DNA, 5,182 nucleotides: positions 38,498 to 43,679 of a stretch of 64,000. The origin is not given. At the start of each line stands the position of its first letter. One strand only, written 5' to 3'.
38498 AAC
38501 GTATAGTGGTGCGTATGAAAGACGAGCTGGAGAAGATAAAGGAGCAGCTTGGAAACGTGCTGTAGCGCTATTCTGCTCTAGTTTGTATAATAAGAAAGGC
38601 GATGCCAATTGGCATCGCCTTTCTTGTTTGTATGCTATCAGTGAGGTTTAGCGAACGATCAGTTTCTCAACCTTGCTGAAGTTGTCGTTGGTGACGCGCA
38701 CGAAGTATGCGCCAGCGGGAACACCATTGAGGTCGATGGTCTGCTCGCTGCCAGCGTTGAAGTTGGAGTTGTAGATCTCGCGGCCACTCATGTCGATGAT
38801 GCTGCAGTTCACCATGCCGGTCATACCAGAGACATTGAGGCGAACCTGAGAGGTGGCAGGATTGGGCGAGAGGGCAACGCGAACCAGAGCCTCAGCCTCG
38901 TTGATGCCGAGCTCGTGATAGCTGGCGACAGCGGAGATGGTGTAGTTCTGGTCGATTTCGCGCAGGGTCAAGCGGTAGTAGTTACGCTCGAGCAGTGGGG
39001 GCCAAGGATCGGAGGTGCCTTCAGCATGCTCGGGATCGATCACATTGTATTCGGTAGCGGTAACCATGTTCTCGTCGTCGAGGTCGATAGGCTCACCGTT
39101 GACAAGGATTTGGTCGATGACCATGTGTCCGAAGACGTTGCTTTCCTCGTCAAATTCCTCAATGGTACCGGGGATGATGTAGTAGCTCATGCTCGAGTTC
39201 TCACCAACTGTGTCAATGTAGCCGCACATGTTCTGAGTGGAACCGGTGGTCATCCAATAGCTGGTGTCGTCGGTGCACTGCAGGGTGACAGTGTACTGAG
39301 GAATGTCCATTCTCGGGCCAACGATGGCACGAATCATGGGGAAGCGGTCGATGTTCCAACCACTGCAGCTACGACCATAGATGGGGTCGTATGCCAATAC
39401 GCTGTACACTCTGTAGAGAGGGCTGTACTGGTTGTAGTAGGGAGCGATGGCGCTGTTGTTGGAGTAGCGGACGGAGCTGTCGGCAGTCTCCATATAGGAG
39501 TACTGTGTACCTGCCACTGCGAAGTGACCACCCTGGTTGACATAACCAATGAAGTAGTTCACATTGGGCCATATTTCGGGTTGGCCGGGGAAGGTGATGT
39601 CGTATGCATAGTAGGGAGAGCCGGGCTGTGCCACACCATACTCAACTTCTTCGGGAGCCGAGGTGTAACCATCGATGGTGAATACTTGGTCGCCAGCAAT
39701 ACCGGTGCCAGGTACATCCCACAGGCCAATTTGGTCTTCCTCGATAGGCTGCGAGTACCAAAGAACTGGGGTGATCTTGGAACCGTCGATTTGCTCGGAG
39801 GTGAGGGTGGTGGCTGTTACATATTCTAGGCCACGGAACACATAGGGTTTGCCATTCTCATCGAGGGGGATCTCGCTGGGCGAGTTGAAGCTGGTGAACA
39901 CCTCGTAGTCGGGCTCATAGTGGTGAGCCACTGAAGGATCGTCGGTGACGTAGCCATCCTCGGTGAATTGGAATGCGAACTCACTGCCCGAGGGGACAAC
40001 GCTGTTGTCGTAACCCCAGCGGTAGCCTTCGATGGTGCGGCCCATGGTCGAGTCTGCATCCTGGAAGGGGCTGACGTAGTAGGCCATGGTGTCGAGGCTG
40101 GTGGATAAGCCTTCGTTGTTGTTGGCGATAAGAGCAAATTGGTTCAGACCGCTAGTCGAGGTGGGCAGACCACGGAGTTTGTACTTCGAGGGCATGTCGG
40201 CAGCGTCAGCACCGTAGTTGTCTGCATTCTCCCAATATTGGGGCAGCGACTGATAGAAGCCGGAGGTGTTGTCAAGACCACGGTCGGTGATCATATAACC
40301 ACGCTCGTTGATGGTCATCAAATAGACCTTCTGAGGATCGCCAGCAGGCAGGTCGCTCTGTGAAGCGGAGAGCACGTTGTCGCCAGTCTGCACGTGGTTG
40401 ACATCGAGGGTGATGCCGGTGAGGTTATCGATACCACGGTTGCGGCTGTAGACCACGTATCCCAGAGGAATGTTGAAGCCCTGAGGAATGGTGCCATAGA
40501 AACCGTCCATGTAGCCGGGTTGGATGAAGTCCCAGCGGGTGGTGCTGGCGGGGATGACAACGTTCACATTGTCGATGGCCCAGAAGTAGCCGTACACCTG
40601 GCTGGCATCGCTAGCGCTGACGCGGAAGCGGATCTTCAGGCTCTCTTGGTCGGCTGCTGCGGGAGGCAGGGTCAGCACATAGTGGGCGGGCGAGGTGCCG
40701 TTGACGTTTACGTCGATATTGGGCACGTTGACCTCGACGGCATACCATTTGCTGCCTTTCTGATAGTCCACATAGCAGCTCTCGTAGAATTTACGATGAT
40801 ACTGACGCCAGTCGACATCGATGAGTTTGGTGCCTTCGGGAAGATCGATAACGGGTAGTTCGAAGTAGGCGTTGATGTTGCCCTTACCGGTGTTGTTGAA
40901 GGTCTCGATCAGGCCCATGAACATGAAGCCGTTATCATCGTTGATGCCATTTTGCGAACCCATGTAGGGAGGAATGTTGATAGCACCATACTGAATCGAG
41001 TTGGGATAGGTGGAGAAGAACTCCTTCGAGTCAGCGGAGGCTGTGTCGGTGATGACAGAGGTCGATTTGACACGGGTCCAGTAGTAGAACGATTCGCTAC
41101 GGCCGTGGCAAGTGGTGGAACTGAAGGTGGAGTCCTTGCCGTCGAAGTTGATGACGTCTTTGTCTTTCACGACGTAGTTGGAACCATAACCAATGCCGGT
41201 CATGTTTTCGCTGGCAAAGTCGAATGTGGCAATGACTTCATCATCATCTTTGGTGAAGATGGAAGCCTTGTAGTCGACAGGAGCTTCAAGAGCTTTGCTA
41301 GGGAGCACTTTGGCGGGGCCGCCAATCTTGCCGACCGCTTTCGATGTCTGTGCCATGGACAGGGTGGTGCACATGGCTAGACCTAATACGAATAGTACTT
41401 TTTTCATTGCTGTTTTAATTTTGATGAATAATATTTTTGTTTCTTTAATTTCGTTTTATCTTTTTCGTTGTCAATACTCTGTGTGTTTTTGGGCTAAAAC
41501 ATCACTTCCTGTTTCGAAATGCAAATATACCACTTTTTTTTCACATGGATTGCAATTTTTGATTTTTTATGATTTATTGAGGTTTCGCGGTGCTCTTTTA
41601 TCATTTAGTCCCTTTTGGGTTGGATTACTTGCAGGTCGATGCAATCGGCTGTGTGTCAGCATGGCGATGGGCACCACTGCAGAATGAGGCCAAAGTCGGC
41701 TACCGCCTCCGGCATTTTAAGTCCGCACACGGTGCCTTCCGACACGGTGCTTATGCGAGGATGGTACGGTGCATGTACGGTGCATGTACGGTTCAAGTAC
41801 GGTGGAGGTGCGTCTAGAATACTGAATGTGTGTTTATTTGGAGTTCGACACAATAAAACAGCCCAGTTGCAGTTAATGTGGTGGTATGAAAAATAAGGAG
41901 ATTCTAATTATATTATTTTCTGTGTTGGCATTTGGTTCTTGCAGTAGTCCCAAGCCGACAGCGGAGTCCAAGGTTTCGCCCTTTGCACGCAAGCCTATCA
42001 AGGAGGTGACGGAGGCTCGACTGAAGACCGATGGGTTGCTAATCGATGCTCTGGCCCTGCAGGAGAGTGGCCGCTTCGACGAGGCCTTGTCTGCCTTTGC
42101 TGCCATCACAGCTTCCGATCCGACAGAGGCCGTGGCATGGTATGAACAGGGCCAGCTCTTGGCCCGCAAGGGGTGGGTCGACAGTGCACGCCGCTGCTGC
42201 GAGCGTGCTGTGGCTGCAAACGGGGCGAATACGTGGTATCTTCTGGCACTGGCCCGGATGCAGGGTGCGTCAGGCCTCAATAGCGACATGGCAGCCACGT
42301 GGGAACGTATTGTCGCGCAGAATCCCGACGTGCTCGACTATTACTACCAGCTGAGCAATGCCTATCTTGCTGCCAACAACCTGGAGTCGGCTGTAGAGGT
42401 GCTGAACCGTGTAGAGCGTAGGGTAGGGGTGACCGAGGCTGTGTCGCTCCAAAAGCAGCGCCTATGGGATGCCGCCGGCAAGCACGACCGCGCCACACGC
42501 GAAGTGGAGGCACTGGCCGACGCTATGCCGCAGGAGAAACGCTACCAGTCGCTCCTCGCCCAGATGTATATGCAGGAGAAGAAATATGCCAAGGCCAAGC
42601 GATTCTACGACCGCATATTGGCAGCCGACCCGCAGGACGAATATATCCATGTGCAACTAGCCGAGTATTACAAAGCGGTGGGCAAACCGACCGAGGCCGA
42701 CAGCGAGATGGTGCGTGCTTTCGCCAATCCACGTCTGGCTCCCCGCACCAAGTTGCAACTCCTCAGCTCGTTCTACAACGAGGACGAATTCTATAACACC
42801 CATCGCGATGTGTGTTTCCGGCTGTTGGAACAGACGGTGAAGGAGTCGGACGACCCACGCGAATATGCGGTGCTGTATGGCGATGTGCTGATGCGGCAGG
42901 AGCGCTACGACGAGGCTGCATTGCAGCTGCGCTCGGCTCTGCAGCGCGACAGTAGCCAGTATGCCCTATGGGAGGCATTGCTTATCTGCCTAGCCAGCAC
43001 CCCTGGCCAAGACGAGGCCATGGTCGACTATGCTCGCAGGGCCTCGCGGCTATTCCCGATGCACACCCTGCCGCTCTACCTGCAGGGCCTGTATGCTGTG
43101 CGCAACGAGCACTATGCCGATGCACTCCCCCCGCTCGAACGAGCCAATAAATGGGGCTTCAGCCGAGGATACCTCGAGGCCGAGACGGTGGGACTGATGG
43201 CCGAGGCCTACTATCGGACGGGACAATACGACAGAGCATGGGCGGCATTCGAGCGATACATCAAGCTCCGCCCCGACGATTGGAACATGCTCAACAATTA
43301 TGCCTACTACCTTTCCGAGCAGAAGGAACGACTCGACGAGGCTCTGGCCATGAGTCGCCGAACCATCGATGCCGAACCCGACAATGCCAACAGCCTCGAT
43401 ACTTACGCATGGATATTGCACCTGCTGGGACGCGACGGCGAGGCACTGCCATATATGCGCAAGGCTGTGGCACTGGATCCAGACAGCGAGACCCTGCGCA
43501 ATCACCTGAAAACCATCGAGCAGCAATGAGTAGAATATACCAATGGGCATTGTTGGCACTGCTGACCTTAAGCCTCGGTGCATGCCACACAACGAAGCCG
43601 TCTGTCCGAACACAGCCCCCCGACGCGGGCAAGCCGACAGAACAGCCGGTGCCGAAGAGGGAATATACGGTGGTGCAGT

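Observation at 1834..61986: Dispersed family of 11-bp phased tandem arrays, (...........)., in intergenic regions, mostly upstream of exported-protein genes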

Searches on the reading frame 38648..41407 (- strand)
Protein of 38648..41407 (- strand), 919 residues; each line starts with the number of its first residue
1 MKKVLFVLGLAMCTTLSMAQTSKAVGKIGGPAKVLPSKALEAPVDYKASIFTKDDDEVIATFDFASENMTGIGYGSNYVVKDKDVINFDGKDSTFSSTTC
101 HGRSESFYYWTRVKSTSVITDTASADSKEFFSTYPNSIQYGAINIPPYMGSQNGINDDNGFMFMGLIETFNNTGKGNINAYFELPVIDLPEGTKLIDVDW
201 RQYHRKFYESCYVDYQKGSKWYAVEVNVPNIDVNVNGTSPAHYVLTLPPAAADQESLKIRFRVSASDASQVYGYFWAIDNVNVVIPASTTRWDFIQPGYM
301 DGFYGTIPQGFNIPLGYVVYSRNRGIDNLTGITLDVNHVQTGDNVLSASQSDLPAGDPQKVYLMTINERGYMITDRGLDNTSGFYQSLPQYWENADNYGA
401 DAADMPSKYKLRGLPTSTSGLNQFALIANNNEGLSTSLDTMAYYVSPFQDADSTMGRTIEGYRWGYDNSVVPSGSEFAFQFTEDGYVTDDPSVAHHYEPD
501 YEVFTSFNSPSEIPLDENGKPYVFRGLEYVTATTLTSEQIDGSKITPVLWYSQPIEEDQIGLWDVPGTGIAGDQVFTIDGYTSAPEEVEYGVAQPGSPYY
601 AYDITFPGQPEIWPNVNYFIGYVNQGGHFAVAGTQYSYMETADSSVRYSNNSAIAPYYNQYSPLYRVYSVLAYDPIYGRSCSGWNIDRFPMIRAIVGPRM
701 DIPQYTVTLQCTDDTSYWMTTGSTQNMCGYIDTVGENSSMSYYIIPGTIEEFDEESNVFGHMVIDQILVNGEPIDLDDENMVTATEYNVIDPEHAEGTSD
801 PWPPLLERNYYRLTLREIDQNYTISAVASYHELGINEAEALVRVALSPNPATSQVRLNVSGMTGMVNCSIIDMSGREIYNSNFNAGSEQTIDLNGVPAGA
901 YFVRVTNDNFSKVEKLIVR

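Call 13: search_protein_families(library=pfam, proteins=[window:38648-41407:-])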
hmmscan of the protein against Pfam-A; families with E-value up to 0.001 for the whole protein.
window:38648-41407:- (919 aa): 1 family
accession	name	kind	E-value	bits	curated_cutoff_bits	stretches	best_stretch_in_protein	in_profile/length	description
PF18962.6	Por_Secre_tail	-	1e-12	48.6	27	1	848-918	3-75/75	Secretion system C-terminal sorting domain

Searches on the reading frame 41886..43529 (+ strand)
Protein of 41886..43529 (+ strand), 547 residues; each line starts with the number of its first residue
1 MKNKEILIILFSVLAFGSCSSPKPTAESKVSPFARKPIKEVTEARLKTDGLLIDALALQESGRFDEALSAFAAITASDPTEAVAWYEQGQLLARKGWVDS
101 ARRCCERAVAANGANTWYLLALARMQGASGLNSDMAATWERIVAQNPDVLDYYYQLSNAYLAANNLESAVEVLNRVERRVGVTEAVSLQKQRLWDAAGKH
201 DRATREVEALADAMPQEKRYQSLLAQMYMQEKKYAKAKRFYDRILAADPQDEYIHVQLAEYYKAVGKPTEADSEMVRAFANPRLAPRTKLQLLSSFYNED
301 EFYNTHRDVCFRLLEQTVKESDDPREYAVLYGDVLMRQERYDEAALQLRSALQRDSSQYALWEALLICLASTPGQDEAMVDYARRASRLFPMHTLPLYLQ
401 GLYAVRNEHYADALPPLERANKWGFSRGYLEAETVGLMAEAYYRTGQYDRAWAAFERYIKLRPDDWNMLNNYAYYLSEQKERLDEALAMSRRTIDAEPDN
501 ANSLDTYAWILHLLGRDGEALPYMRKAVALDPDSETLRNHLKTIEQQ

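Call 13: search_protein_families(library=pfam, proteins=[window:41886-43529:+])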
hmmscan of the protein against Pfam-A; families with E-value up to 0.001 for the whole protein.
window:41886-43529:+ (547 aa): 21 families
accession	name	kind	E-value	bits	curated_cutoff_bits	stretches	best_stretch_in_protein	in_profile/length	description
PF13432.12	TPR_16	-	2.7e-31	108.1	32.7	4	55-112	4-61/65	Tetratricopeptide repeat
PF13428.12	TPR_14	-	4.3e-29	98.5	23.5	3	437-473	6-42/44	Tetratricopeptide repeat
PF07719.23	TPR_2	-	1.3e-27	94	27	1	221-251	4-34/34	Tetratricopeptide repeat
PF14559.12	TPR_19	-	7.7e-27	93.9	25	2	229-271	2-44/68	Tetratricopeptide repeat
PF13181.12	TPR_8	-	2.7e-22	77.4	25.7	0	436-465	5-34/34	Tetratricopeptide repeat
PF13431.12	TPR_17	-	1.8e-18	65.6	24.4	0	454-487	1-33/34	Tetratricopeptide repeat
PF13424.12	TPR_12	-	1.9e-15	57.2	30.1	1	481-531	17-75/77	Tetratricopeptide repeat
PF00515.34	TPR_1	-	2e-14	53.1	27.8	0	223-251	6-34/34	Tetratricopeptide repeat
PF12895.13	ANAPC3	-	7.8e-13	49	27.2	0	437-488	28-77/82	Anaphase-promoting complex, cyclosome, subunit 3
PF25064.1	ARM_TT21_5th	-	1.8e-12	48.1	27.8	0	328-422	4-100/117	TT21 fifth ARM repeats domain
PF13371.12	TPR_9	-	4.8e-12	46.2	35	0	478-537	6-65/73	Tetratricopeptide repeat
PF23914.1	TPR_CcmH_CycH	-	2.8e-10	40.7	42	1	441-529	59-149/158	Cytochrome c-type biogenesis protein H TPR domain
PF13174.12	TPR_6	-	8.5e-09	35.9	26.3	0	438-464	6-32/33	Tetratricopeptide repeat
PF13176.12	TPR_7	-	1.9e-08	34.2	27.9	0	223-251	4-34/36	Tetratricopeptide repeat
PF14561.12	TPR_20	-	1.3e-07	32.3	25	0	313-385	10-83/90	Tetratricopeptide repeat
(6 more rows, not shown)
